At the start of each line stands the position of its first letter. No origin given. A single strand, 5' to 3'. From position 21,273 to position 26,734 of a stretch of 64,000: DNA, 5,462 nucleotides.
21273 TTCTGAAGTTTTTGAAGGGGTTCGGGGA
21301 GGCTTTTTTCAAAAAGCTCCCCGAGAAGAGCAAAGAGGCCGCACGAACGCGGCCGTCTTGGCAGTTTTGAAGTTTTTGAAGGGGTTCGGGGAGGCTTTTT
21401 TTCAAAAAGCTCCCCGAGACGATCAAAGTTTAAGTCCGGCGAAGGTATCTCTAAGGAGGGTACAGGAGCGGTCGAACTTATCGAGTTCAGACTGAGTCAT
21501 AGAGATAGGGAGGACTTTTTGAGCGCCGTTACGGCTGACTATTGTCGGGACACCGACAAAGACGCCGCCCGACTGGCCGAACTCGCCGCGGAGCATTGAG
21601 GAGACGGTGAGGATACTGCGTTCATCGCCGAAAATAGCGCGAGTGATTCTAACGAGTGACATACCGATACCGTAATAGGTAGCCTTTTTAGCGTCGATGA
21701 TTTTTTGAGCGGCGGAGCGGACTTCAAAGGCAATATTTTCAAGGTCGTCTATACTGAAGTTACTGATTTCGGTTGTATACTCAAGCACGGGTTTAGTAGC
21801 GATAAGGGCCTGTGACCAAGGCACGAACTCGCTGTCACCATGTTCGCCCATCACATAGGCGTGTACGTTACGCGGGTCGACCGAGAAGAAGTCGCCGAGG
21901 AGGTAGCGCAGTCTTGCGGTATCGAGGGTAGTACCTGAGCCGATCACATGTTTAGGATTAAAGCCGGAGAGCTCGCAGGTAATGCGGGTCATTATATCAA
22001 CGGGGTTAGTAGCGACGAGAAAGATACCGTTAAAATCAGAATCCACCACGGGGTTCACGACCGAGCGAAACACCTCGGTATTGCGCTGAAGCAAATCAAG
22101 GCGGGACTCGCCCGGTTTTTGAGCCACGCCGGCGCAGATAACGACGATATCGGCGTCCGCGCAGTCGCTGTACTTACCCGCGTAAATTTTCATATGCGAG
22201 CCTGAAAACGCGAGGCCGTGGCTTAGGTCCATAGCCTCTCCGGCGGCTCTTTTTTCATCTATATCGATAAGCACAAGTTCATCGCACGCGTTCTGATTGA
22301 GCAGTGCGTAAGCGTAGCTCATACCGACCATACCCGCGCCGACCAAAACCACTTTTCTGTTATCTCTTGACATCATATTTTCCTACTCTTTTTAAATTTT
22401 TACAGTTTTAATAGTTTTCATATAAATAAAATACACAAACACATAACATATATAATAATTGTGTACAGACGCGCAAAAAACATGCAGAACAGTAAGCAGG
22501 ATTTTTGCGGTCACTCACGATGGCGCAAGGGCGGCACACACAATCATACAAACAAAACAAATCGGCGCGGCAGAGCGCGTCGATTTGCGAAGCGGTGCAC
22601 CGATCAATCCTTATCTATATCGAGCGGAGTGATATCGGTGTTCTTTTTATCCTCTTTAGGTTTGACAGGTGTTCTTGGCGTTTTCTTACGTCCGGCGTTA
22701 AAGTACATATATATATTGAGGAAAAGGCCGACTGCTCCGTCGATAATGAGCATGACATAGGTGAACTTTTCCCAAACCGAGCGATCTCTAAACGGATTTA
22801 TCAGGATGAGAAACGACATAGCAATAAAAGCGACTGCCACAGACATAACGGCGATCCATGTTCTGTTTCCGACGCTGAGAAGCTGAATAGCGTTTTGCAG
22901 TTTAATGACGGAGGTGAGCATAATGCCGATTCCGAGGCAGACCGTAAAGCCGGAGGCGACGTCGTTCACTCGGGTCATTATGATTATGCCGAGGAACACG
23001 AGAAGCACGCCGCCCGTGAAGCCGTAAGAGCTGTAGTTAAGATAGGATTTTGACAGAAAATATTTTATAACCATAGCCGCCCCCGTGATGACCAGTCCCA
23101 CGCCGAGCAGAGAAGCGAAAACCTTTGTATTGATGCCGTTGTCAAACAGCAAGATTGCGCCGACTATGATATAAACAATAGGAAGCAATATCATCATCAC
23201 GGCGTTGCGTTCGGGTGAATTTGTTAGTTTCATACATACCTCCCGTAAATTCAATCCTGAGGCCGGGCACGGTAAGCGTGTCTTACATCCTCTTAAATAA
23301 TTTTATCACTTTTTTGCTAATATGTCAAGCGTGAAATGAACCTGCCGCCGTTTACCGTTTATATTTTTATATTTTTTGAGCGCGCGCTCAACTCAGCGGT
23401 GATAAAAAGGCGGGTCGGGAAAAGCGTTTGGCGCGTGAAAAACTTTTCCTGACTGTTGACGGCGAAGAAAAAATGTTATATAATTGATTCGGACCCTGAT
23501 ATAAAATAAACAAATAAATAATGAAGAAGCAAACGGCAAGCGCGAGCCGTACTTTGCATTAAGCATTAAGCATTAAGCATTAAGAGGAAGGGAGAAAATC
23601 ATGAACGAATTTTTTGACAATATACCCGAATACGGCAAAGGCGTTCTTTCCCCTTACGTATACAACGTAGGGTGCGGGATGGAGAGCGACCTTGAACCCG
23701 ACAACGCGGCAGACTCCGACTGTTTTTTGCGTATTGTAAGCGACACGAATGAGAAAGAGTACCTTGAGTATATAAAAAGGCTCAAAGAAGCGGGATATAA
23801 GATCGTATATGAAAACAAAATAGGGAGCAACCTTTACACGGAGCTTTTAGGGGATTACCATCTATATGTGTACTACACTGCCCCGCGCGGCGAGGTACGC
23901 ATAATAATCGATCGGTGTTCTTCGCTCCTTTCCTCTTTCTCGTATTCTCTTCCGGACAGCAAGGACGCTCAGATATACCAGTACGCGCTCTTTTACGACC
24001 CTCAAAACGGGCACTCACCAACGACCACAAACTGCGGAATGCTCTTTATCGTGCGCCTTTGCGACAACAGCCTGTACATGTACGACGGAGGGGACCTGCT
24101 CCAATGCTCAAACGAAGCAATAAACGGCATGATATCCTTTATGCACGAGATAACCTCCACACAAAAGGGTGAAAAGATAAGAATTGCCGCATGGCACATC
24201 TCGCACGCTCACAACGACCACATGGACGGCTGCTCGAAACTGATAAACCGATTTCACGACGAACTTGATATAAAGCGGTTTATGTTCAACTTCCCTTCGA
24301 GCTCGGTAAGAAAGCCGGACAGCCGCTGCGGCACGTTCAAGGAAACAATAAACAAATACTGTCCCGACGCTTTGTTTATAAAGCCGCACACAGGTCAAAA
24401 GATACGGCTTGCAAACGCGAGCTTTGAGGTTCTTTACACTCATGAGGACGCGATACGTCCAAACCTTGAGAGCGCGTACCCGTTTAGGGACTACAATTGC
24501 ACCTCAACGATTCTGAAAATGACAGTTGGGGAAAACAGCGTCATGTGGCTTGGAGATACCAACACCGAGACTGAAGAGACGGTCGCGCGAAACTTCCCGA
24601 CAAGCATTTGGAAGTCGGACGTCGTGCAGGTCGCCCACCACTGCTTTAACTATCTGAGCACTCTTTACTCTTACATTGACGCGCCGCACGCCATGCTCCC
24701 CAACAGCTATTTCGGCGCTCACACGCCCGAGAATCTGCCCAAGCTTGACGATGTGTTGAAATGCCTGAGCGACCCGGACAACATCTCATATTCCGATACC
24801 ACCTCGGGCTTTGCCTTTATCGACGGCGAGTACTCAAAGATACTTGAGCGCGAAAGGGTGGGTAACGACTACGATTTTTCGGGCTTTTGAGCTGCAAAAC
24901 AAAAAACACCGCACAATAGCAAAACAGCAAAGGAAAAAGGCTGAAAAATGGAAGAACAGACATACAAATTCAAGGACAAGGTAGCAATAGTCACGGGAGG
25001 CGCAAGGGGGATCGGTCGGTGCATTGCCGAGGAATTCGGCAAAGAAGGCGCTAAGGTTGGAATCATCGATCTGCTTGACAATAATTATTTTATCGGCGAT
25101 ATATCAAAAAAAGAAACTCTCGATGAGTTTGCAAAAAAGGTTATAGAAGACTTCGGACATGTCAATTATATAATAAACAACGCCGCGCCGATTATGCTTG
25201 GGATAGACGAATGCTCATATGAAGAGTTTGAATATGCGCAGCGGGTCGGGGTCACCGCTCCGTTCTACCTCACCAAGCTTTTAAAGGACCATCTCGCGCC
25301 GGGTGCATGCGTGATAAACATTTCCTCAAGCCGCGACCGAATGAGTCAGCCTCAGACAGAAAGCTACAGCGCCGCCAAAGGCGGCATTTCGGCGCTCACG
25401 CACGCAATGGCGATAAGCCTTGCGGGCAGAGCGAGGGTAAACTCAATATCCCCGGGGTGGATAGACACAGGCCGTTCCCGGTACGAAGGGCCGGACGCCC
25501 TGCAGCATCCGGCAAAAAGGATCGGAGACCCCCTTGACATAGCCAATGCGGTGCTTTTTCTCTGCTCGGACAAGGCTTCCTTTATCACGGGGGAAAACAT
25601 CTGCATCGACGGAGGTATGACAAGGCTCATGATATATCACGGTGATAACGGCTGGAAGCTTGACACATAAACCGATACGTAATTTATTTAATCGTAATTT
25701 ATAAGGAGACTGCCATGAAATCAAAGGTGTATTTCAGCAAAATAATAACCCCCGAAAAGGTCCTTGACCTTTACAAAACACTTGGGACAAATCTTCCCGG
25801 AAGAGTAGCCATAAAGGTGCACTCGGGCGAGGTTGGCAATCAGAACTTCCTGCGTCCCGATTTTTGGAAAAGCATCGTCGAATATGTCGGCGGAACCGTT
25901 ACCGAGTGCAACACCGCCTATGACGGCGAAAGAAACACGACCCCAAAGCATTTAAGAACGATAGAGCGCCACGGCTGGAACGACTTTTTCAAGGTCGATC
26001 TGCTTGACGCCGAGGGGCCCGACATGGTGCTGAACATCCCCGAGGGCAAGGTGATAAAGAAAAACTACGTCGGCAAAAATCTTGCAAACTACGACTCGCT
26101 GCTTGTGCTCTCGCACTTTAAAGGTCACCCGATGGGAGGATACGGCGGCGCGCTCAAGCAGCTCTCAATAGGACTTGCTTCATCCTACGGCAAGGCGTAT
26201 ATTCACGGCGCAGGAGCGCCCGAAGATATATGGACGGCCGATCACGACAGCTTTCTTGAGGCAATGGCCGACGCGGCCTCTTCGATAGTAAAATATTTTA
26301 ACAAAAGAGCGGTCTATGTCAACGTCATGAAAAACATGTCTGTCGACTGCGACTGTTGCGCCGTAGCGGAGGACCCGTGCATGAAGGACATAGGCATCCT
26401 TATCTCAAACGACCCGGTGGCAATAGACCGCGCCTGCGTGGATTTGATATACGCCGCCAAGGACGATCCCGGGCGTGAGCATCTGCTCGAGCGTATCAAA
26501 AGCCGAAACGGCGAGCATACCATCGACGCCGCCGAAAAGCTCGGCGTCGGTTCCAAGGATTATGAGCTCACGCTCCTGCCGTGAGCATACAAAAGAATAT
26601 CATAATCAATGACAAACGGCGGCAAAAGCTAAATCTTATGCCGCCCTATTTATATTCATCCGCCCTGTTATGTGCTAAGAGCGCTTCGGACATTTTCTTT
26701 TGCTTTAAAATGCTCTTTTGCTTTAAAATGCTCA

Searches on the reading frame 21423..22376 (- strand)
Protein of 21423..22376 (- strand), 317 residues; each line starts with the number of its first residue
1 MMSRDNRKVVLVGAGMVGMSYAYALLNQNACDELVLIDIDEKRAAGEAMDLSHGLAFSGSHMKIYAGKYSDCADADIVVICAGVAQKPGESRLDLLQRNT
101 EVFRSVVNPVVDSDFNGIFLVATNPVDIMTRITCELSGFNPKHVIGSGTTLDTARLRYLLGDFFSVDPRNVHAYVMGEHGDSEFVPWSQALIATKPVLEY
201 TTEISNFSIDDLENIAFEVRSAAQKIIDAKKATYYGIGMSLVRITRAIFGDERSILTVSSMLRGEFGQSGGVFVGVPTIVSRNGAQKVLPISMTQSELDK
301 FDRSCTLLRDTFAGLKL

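Call 19: find_encoding_contigs(protein=window:21423-22376:-, flank=10000, max_places=10)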
Protein window:21423-22376:- (317 aa): 10 contigs read that carry it; 6 places shown.
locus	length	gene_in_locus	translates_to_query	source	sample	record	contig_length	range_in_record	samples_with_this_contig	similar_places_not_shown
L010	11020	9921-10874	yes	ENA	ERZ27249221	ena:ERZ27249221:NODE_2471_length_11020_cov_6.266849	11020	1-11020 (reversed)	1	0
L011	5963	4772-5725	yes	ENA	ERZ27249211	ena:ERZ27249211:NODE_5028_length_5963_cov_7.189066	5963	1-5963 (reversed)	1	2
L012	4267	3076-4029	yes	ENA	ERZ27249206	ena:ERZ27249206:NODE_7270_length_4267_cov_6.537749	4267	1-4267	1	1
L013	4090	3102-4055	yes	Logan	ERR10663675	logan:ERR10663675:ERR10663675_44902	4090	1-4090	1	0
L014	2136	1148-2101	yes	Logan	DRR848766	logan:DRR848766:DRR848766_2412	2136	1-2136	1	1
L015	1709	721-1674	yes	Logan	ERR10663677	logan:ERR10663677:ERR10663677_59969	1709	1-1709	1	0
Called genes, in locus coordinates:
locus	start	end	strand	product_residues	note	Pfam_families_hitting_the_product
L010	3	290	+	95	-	?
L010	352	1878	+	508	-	PF14903:WG_beta_rep (weak)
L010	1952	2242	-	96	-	PF04026:SpoVG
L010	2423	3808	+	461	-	PF01225:Mur_ligase, PF08245:Mur_ligase_M, PF02875:Mur_ligase_C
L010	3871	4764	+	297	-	PF01430:HSP33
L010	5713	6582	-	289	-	PF04015:DUF362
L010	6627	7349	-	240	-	PF00106:adh_short, PF08659:KR (faint), PF13561:adh_short_C2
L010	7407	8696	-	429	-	-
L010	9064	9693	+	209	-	PF03729:DUF308 (faint)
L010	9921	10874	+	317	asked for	PF00056:Ldh_1_N, PF02866:Ldh_1_C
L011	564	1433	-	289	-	PF04015:DUF362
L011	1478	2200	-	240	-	PF00106:adh_short, PF08659:KR (faint), PF13561:adh_short_C2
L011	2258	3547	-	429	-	-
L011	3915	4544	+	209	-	PF03729:DUF308 (faint)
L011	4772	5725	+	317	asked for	PF00056:Ldh_1_N, PF02866:Ldh_1_C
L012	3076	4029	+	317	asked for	PF00056:Ldh_1_N, PF02866:Ldh_1_C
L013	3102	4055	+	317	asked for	PF00056:Ldh_1_N, PF02866:Ldh_1_C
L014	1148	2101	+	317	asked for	PF00056:Ldh_1_N, PF02866:Ldh_1_C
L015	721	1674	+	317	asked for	PF00056:Ldh_1_N, PF02866:Ldh_1_C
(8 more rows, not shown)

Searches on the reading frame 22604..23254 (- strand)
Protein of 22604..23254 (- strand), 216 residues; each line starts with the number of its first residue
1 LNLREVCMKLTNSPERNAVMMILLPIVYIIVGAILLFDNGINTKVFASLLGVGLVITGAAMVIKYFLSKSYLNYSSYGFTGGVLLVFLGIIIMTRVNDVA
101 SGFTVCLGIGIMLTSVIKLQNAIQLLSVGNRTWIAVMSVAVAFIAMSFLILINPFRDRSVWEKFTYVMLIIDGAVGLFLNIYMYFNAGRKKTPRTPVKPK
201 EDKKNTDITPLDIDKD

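Call 68: search_protein_families(library=pfam, max_evalue=0.000001, proteins=[window:22604-23254:-])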
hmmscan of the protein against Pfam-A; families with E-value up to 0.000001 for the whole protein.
window:22604-23254:- (216 aa): 1 family
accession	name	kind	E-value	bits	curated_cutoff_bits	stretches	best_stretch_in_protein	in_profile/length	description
PF03729.18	DUF308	-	9e-07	29.5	25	0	26-93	4-72/73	Short repeat of unknown function (DUF308)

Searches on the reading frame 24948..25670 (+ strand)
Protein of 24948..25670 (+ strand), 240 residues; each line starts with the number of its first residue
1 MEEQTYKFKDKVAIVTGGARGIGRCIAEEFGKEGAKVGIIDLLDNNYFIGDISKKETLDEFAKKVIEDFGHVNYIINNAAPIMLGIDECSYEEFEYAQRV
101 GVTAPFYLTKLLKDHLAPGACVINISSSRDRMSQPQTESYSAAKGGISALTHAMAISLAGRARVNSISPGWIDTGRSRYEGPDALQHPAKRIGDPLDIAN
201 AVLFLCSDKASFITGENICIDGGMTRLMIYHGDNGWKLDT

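Call 69: search_protein_families(library=pfam, max_evalue=0.000001, proteins=[window:24948-25670:+])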
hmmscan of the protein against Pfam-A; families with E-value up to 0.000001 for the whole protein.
window:24948-25670:+ (240 aa): 3 families
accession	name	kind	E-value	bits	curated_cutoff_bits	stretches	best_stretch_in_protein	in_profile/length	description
PF13561.12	adh_short_C2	-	5.9e-46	157.4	27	1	19-225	3-236/236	Enoyl-(Acyl carrier protein) reductase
PF00106.31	adh_short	-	4.5e-30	105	26.6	1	11-178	1-188/195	short chain dehydrogenase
PF08659.16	KR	-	9.2e-07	29.4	22.6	0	48-153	58-162/180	KR domain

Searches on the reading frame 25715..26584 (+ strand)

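Call 69: search_protein_families(library=pfam, max_evalue=0.000001, proteins=[window:25715-26584:+])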
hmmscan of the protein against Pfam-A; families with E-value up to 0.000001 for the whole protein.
window:25715-26584:+ (289 aa): 1 family
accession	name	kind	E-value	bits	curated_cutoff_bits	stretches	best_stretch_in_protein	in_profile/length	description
PF04015.17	DUF362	-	2.1e-48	165.5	24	1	31-243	1-200/200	Domain of unknown function (DUF362)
